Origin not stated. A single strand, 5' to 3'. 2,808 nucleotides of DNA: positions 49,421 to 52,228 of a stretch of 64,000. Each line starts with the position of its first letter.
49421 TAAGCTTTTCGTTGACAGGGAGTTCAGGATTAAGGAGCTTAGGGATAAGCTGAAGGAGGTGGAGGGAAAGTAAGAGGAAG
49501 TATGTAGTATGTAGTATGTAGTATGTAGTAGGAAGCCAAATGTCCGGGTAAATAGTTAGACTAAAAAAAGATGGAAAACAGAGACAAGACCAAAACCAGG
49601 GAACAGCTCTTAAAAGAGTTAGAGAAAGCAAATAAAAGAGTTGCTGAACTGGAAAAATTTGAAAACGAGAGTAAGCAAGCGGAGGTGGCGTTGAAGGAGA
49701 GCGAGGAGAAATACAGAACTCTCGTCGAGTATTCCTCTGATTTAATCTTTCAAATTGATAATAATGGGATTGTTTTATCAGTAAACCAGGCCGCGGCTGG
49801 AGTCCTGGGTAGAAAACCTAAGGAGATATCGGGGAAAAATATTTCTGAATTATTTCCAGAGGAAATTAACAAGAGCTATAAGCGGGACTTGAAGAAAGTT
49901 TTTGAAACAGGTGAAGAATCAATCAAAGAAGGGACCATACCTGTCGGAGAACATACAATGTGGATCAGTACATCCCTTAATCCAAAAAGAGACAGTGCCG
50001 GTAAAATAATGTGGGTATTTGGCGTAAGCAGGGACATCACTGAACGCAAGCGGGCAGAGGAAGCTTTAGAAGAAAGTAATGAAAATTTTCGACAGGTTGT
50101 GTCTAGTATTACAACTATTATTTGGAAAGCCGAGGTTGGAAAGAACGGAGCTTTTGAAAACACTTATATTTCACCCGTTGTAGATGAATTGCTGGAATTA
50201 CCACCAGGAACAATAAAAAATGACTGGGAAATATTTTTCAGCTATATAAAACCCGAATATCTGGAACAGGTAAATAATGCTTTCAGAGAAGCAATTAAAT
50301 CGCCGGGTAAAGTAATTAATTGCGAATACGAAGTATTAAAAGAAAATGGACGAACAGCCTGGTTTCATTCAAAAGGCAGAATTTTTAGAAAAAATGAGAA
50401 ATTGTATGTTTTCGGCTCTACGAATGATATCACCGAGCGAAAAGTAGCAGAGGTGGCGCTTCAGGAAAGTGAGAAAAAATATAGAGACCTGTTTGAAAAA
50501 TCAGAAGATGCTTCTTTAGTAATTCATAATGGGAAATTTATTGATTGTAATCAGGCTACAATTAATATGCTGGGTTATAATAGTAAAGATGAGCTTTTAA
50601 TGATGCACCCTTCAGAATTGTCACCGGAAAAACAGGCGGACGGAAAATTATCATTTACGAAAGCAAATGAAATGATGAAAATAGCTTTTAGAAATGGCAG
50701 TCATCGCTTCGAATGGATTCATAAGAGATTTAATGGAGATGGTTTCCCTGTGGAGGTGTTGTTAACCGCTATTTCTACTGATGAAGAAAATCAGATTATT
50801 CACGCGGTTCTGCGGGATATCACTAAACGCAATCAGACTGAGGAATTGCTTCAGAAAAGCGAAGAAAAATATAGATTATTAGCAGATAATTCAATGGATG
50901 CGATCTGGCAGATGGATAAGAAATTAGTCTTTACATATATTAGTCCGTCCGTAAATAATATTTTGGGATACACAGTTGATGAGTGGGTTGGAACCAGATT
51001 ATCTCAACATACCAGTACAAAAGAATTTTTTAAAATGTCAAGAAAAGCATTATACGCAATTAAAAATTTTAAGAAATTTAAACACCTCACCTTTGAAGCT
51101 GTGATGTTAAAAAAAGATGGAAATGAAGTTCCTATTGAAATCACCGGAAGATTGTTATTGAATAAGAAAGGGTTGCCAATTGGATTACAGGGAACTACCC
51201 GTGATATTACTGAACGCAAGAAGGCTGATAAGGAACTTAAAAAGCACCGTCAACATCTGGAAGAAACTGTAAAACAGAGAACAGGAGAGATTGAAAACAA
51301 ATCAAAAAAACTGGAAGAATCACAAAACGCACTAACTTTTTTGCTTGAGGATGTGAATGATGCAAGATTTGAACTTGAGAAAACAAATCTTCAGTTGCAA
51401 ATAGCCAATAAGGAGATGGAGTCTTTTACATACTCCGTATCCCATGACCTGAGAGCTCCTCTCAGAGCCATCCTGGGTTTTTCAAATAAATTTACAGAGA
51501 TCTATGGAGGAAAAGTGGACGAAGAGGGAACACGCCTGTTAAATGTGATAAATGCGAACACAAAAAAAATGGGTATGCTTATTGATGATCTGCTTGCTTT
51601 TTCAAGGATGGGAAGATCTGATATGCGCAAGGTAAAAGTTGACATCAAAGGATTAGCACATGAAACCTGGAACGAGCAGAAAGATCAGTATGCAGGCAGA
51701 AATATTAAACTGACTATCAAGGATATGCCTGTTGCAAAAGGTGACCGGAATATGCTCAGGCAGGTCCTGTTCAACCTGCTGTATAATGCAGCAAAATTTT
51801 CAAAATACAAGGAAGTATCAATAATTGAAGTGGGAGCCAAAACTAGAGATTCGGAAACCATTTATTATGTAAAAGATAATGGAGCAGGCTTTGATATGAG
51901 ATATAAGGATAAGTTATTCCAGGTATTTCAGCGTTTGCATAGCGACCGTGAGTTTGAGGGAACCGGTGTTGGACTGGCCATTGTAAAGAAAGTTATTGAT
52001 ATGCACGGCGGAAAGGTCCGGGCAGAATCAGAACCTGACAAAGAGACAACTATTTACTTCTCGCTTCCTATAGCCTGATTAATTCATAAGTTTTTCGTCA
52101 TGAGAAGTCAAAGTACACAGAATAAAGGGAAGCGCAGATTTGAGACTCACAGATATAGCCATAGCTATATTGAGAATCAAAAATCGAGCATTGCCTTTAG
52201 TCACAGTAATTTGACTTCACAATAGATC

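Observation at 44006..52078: Array of PAS sensor genes with dissimilar sensor cores between constant coiled-coil caps; only the last gene has an output domain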

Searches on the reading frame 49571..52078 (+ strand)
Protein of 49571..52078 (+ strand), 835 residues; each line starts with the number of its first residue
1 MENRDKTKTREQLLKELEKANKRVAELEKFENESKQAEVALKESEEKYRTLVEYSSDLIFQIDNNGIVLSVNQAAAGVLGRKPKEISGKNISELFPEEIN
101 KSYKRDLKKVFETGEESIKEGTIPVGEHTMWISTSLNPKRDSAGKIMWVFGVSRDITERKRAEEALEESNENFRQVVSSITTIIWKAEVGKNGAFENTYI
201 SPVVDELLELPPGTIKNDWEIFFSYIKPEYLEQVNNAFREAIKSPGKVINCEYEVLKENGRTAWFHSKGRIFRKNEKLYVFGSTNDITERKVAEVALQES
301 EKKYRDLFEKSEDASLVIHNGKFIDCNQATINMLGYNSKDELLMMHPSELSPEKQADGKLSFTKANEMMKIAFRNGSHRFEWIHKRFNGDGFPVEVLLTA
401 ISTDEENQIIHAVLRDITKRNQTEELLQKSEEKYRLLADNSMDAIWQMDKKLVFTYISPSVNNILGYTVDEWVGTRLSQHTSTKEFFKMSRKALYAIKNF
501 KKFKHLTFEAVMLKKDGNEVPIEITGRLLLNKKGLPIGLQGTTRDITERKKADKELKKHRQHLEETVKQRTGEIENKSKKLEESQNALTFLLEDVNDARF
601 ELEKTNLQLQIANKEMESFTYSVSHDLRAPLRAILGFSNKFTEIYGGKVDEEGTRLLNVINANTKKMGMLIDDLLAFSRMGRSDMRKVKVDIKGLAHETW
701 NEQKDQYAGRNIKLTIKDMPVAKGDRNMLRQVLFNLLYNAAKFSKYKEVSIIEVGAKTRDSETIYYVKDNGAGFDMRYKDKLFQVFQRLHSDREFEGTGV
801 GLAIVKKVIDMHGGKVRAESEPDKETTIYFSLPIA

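Call 3: search_protein_families(library=pfam, proteins=[window:49571-52078:+], max_evalue=0.01)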
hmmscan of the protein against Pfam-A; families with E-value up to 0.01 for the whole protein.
window:49571-52078:+ (835 aa): 10 families
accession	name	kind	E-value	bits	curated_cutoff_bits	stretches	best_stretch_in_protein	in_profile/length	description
PF13426.13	PAS_9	-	1.9e-40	137.7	27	3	314-419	3-103/103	PAS domain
PF00989.32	PAS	-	3.1e-34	117.8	22.6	3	46-156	1-113/113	PAS fold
PF08448.16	PAS_4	-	3.1e-29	101.9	23.1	2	54-161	3-110/110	PAS fold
PF08447.18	PAS_3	-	1.8e-25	89.4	25.6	2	198-277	2-81/89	PAS fold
PF02518.31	HATPase_c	-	5.3e-23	82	26.4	1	724-834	1-109/111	Histidine kinase-, DNA gyrase B-, and HSP90-like ATPase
PF13188.13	PAS_8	-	7.8e-19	67.3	21.8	2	46-98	1-50/65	PAS domain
PF00512.31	HisKA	-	2.4e-10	40.8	26.9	1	617-681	3-64/66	His Kinase A (phospho-acceptor) domain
PF24820.1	Diguanyl_cycl_sensor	-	1.9e-05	25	28.1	1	51-107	1-57/109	Diguanylate cyclase-like sensor domain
PF14598.12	PAS_11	-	0.0025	18.2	25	0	59-117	5-63/109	PAS domain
PF14501.12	HATPase_c_5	-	0.0027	18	22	0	731-821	8-91/102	GHKL domain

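Call 4: search_protein_families(library=ncbifam, proteins=[window:49571-52078:+], max_evalue=0.01)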
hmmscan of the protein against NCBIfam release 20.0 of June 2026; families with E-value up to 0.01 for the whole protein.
window:49571-52078:+ (835 aa): 85 families (the best 25 are shown)
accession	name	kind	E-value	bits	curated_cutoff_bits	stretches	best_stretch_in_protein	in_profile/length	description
NF047465.1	hybrid_HK_LvrA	exception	8e-71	239.1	1200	1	601-833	585-817/819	hybrid histidine kinase/response regulator LvrA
TIGR00229.1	sensory_box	domain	2.9e-70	234.3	22.9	4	42-166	1-126/126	PAS domain S-box protein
NF047874.1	MASE3_PAS_HK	subfamily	1.4e-58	199.2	560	4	421-834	254-625/655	MASE3 domain-containing sensor histidine kinase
NF008468.0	PRK11360.1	equivalog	4.1e-51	174.1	646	3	619-834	399-608/616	two-component system sensor histidine kinase AtoS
NF008302.0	PRK11091.1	equivalog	3.4e-49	167.7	838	3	608-832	275-503/779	aerobic respiration two-component sensor histidine kinase ArcB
NF053781.1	cdiGMPphdstlr2612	equivalog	3.1e-48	164.2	1600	5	408-562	692-842/1268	Tlr1612 family c-di-GMP phosphodiesterase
NF045595.1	HK_scytonemin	equivalog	1.7e-45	155.6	865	4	593-833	392-634/637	scytonemin biosynthesis sensor histidine kinase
NF046044.1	PnpS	equivalog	2.1e-45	155.4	400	2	582-833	147-390/390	two-component system histidine kinase PnpS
NF041777.1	sens_FixL_Rhizob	equivalog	3.5e-42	144.7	850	4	620-835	266-482/485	sensor protein FixL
NF033092.0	HK_WalK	equivalog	2.5e-37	128.8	725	2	613-834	369-594/594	cell wall metabolism sensor histidine kinase WalK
TIGR02956.1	TMAO_torS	equivalog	3.6e-37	128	676.5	1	548-834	410-682/967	TMAO reductase system sensor histidine kinase/response regulator TorS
NF052573.1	HisKinEspAMyxo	equivalog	8.8e-37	126.5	1400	3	163-422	122-370/755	serine histidine kinase EspA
NF041880.1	EPS_EpsF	equivalog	4.7e-36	124.3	900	2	593-823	255-480/492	response regulator EpsF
NF006800.0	PRK09303.1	equivalog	5.4e-36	124.3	342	1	557-834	93-377/383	histidine kinase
TIGR02966.1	phoR_proteo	equivalog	1.7e-35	122.6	334.2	1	614-829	112-330/333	phosphate regulon sensor histidine kinase PhoR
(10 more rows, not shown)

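Call 17: find_encoding_contigs(protein=window:49571-52075:+, flank=10000, max_places=6)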
Protein window:49571-52075:+ (835 aa): no gene with exactly this product is on record in the collection.

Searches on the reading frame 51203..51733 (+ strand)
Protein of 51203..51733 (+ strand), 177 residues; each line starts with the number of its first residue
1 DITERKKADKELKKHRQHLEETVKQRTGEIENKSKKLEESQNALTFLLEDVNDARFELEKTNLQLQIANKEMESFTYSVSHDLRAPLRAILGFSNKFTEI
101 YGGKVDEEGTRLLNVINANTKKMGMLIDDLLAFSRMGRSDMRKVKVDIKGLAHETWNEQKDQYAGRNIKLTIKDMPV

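Call 78: predict_structure(protein=window:51203-51733:+)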
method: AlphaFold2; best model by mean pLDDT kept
length: 177 residues; sequences in the alignment: 1
mean_pLDDT: 73.3   pTM: 0.38
mean pLDDT of the five models: 73.3, 60.5, 57.3, 56.6, 56.4
residues with pLDDT >= 90: 56; 70-90: 55; 50-70: 36; < 50: 30
segments of 3 or more residues with pLDDT < 50: 139-160, 166-168, 175-177
pLDDT, mean of each block of 10 residues (from residue 1): 88 93 95 96 95 94 84 71 72 75 69 72 69 56 40 45 49 49
secondary structure, 60 per line:
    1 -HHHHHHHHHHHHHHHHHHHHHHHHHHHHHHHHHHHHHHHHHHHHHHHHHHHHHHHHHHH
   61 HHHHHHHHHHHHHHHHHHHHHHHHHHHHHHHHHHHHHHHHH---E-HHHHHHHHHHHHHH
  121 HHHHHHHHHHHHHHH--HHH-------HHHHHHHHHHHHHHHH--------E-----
elements in order: H2-101 H107-135 H148-163

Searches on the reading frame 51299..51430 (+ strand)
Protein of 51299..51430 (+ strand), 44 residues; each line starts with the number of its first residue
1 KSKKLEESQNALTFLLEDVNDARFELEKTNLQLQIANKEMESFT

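Call 38: find_related_loci(query=A4, collection=metagenome_contigs, flank=8000)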
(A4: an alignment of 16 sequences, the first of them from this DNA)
Query A4 (44 aa) in metagenome_contigs; peptide patterns used: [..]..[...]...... (x = any residue, [..] = any of these).
101 stretches matched a pattern; 53 encode a relative of the query (tblastn E <= 1e-3); 53 distinct loci.
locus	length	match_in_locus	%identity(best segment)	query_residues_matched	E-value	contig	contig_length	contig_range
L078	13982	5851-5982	82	1-44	1e-18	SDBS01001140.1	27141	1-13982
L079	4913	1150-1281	68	1-44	2e-15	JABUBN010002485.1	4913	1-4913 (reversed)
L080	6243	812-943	66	1-44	1e-14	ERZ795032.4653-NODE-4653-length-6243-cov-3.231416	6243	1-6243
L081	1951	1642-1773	66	1-44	1e-14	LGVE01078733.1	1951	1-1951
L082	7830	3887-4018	59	1-44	2e-13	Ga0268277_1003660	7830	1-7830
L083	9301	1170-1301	59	1-44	2e-13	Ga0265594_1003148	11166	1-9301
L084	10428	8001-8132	61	1-44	2e-13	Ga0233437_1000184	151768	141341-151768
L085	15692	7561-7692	66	1-44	2e-13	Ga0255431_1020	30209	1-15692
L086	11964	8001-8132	64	1-44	5e-13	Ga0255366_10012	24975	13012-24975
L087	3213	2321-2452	64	1-44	7e-13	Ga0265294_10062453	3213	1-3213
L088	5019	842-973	64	1-44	3e-12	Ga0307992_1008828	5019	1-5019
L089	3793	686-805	63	5-44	4e-12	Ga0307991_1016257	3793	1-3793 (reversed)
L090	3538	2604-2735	64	1-44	6e-12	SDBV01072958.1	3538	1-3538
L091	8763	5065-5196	59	1-44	9e-12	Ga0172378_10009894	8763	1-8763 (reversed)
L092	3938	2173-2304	61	1-44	8e-12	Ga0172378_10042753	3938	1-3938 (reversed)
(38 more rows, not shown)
